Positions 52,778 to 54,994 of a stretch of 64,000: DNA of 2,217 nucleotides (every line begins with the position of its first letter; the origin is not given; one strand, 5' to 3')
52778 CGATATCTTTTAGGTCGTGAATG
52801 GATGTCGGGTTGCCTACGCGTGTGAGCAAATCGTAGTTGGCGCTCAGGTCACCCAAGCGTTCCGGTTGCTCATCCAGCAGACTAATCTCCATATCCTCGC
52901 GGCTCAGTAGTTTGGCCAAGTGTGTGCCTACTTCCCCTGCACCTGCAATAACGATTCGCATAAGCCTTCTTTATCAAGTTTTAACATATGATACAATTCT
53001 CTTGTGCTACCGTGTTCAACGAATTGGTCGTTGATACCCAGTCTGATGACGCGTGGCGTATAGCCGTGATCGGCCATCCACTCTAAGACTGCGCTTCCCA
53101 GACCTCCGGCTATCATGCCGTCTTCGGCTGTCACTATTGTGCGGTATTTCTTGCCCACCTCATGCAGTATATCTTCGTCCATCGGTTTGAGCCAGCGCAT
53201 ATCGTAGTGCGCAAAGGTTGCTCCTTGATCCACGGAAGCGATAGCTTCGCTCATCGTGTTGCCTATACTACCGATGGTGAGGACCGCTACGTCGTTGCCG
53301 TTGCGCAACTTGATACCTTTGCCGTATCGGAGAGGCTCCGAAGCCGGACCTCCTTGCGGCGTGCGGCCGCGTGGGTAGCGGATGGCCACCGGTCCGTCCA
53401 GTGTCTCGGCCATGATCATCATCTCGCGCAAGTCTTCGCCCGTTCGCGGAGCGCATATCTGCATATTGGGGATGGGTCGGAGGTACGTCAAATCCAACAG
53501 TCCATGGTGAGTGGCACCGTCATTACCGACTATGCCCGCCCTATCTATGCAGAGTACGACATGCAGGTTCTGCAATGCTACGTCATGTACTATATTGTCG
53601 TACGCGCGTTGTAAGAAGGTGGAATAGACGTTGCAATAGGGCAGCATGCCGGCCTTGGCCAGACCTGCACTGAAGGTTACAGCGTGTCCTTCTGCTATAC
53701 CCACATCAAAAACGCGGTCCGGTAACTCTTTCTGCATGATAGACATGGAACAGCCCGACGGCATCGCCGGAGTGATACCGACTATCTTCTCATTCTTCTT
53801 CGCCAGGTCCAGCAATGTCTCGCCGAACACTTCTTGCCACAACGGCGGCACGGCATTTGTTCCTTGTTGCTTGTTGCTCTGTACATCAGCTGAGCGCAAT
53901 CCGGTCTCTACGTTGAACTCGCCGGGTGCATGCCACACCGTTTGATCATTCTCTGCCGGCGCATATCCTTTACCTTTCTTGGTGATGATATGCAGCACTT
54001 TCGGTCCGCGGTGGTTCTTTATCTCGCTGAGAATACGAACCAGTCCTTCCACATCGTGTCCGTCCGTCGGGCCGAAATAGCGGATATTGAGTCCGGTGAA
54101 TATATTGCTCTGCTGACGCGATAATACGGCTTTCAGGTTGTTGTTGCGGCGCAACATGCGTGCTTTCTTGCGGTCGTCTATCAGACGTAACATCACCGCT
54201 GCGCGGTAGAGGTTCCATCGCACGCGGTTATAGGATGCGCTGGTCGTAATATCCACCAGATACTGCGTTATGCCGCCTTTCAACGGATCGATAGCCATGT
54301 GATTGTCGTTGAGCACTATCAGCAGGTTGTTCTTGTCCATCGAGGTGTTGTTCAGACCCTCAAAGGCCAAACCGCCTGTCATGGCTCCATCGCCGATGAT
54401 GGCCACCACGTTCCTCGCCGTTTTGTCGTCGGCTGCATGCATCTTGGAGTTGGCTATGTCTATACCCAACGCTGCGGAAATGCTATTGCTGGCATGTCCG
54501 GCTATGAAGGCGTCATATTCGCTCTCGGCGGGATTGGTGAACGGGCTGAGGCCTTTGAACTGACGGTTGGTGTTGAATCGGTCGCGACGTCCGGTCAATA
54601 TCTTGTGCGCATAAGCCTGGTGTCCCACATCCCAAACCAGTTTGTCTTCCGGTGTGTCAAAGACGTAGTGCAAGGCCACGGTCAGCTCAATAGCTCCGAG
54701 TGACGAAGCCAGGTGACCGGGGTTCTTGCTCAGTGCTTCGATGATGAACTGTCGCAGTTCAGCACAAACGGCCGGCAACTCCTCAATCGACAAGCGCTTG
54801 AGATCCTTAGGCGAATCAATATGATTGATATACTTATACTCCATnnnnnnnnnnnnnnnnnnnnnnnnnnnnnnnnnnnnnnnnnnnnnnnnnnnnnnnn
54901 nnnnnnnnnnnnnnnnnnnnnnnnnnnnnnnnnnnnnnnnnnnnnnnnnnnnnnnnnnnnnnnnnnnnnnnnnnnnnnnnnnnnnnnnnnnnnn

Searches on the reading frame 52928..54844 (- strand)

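Call 88: search_protein_families(library=pfam, proteins=[window:52928-54844:-], max_evalue=0.00001)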
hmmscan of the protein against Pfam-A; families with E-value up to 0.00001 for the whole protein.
window:52928-54844:- (638 aa): 3 families
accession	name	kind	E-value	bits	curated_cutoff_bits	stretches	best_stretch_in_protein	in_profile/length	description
PF13292.11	DXP_synthase_N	-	8.9e-103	343.7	21.2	1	7-288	2-274/274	1-deoxy-D-xylulose-5-phosphate synthase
PF02779.29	Transket_pyr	-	1.4e-41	142.4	27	1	336-495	5-172/174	Transketolase, pyrimidine binding domain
PF02780.25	Transketolase_C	-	2.2e-19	70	25.9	1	508-627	1-123/124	Transketolase, C-terminal domain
